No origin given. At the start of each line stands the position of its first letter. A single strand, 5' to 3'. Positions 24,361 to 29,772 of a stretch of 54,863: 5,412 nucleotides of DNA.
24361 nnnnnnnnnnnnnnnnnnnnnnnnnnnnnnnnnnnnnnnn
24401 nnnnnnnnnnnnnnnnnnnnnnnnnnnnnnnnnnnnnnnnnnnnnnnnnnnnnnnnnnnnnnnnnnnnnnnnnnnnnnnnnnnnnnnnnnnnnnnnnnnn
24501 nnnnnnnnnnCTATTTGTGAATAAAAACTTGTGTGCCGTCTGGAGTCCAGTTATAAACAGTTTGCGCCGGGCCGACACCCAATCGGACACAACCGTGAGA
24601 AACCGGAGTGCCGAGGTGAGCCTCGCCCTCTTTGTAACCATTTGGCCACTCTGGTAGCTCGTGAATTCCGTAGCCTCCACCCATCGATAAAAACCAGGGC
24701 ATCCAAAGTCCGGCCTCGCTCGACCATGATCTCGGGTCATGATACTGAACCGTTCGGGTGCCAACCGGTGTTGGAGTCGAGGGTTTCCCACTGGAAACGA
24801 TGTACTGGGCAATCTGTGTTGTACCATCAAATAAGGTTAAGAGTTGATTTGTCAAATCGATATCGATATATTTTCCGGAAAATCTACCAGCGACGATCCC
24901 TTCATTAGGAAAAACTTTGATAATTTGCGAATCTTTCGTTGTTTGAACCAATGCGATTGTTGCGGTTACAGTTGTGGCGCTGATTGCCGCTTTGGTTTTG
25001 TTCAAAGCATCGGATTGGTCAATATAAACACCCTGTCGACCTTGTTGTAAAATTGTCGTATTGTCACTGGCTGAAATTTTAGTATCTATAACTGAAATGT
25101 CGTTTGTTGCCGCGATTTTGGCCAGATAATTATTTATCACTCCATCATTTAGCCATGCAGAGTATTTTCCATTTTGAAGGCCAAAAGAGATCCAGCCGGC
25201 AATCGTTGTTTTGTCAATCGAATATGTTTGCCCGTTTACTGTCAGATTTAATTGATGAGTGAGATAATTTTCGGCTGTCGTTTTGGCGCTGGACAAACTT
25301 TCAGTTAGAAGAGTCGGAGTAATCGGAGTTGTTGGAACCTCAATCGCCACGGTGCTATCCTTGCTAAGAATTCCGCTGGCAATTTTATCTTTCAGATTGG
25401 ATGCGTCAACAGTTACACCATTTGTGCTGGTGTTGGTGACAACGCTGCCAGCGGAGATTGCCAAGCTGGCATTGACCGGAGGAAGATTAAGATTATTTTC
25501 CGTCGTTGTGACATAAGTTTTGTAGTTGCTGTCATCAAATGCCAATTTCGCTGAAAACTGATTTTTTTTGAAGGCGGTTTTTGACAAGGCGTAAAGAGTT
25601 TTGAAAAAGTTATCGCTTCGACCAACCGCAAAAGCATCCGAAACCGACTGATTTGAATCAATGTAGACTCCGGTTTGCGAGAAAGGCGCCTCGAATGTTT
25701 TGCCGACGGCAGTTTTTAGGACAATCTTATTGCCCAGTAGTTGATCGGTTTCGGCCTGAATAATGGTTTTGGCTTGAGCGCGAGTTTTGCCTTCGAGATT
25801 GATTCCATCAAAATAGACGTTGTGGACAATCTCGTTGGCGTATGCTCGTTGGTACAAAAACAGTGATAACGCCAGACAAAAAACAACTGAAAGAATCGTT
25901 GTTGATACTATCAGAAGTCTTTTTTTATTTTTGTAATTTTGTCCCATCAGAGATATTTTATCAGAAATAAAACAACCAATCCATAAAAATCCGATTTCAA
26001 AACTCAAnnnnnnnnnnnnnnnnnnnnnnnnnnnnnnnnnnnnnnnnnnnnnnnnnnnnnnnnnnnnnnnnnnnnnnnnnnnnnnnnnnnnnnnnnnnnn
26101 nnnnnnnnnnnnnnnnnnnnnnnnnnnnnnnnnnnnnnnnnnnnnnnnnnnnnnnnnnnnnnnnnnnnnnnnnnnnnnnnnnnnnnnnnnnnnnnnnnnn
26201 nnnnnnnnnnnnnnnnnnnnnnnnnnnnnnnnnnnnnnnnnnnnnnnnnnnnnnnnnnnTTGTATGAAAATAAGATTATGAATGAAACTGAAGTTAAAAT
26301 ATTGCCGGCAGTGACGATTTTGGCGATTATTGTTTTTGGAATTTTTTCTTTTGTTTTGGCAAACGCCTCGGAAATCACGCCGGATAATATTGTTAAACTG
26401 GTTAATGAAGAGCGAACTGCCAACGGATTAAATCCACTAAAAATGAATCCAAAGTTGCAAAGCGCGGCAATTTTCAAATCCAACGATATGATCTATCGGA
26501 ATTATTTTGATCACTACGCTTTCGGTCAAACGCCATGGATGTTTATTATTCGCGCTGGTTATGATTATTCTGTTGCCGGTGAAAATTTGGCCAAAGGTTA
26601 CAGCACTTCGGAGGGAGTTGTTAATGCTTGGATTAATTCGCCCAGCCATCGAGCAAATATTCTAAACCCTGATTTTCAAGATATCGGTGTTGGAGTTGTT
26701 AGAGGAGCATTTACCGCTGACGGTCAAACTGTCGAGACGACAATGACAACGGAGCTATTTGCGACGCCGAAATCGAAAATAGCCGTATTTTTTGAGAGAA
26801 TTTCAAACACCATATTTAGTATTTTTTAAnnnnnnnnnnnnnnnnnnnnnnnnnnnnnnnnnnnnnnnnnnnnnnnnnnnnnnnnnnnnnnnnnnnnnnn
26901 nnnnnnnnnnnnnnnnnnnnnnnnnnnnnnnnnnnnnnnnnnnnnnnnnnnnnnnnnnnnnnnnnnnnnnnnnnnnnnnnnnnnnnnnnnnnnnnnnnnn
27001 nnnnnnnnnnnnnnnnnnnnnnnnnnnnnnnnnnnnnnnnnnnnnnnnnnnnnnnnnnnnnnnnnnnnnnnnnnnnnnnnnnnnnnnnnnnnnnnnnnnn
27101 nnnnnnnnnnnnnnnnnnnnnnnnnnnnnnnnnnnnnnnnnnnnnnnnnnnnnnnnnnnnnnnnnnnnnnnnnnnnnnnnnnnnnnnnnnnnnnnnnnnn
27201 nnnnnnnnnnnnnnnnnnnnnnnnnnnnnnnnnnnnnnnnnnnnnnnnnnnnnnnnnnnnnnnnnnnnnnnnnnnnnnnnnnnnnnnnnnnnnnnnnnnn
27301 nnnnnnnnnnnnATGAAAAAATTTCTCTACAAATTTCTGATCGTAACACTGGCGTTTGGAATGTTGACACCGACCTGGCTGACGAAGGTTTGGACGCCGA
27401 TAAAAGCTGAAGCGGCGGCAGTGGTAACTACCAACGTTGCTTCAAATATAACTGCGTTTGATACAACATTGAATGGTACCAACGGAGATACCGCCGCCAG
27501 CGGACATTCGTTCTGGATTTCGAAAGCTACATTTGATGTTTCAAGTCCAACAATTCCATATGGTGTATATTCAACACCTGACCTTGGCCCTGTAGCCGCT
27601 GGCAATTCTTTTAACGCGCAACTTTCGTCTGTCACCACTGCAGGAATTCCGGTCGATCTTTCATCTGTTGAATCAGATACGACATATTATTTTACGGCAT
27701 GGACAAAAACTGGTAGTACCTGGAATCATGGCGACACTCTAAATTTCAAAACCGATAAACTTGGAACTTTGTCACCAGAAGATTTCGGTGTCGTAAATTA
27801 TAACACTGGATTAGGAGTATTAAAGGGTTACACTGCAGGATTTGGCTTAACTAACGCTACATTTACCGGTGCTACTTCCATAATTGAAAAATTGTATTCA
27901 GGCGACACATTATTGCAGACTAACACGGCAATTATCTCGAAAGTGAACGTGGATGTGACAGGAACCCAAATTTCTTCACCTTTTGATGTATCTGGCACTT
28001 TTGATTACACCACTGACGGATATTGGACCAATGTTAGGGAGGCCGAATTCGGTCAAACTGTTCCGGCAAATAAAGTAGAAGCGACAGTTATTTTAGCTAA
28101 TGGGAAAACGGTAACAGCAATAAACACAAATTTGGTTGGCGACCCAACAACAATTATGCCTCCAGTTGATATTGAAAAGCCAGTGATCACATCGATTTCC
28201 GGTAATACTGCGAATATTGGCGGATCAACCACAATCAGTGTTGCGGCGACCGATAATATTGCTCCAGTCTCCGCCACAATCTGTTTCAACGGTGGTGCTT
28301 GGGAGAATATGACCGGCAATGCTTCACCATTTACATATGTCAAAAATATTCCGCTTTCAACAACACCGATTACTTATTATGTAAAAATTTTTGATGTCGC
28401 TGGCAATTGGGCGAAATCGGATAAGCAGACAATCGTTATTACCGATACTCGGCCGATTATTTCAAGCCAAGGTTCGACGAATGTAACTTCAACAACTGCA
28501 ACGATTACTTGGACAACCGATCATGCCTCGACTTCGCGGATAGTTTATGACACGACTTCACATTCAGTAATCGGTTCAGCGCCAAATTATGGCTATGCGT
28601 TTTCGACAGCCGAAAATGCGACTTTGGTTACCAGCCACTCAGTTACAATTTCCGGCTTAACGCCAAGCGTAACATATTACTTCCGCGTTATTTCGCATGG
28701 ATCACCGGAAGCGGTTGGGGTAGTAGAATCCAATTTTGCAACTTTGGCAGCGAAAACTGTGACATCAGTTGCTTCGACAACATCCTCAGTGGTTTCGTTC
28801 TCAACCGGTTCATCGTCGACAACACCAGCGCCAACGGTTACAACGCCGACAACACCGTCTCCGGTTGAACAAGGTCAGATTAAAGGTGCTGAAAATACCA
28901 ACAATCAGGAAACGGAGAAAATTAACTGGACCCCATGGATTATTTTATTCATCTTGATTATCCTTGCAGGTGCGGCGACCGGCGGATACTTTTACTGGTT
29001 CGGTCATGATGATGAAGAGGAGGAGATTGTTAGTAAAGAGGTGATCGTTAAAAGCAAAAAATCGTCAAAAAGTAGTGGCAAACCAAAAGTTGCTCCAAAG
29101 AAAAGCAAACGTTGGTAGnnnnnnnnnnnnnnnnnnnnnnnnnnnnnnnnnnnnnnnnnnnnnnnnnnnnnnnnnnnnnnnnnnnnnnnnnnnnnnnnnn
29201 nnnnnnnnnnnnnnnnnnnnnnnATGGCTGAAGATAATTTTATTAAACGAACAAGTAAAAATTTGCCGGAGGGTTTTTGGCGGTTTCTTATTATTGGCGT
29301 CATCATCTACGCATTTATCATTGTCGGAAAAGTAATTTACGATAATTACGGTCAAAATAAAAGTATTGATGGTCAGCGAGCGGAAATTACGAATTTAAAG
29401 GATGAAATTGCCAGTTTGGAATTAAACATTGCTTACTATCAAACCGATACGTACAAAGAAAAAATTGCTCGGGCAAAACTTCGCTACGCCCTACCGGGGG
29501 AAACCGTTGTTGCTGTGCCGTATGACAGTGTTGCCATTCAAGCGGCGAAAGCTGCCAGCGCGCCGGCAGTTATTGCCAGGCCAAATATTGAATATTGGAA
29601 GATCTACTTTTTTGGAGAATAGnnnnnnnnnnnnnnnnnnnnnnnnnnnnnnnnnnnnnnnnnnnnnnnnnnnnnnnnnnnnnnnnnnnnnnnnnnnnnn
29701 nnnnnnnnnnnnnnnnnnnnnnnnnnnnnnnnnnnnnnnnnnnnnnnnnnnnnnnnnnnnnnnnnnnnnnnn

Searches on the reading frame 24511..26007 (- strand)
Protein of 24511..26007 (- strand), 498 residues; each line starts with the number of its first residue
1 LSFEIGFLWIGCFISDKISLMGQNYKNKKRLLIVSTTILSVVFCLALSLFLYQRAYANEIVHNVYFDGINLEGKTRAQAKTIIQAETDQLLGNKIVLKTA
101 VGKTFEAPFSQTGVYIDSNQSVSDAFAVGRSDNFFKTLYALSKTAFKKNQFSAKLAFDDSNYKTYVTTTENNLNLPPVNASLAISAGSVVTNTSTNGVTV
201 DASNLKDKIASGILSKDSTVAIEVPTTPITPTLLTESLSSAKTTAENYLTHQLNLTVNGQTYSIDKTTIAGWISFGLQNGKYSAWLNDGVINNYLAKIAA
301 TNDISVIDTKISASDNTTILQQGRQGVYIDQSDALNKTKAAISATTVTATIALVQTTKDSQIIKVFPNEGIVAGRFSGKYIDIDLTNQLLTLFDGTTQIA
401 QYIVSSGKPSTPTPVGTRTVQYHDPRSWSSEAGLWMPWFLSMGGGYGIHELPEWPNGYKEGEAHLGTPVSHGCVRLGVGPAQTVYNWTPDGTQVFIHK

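Call 37: search_protein_families(library=pfam, proteins=[window:24511-26007:-], max_evalue=0.00001)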
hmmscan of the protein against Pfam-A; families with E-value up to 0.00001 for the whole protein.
window:24511-26007:- (498 aa): 2 families
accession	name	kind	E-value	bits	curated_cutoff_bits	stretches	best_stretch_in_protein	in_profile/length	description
PF12229.13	PG_binding_4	-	1.2e-22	80.6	22.1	2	108-218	4-113/117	Putative peptidoglycan binding domain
PF03734.19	YkuD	-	1.2e-20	75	23.4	1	379-496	2-146/146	L,D-transpeptidase catalytic domain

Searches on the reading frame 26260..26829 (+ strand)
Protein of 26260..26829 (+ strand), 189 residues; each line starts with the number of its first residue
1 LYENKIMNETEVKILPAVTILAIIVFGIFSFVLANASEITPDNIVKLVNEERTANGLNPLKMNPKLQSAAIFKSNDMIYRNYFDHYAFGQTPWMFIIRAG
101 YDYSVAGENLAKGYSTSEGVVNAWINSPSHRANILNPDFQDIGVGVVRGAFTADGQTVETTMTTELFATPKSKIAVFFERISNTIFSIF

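Call 45: search_protein_families(library=pfam, proteins=[window:26260-26829:+], max_evalue=0.00001)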
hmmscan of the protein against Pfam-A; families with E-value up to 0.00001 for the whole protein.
window:26260-26829:+ (189 aa): 1 family
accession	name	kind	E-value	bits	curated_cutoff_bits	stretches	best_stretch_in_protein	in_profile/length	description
PF00188.32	CAP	-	1.1e-19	71.9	21.1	1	46-150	2-106/117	Cysteine-rich secretory protein family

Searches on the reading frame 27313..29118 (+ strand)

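Call 45: search_protein_families(library=pfam, proteins=[window:27313-29118:+], max_evalue=0.00001)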
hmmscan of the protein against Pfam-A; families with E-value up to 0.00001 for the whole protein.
window:27313-29118:+ (601 aa): 1 family
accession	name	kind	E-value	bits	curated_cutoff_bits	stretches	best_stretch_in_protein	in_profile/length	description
PF16656.11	Pur_ac_phosph_N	-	2.1e-08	35.1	30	1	389-464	9-83/93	Purple acid Phosphatase, N-terminal domain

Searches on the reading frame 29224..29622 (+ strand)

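Call 45: search_protein_families(library=pfam, proteins=[window:29224-29622:+], max_evalue=0.00001)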
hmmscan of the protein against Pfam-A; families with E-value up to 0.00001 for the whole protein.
window:29224-29622:+ (132 aa): 1 family
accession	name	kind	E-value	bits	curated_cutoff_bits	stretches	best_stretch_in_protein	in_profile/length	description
PF04977.20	DivIC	-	4.8e-14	52.4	28.9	1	23-99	1-78/80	Septum formation initiator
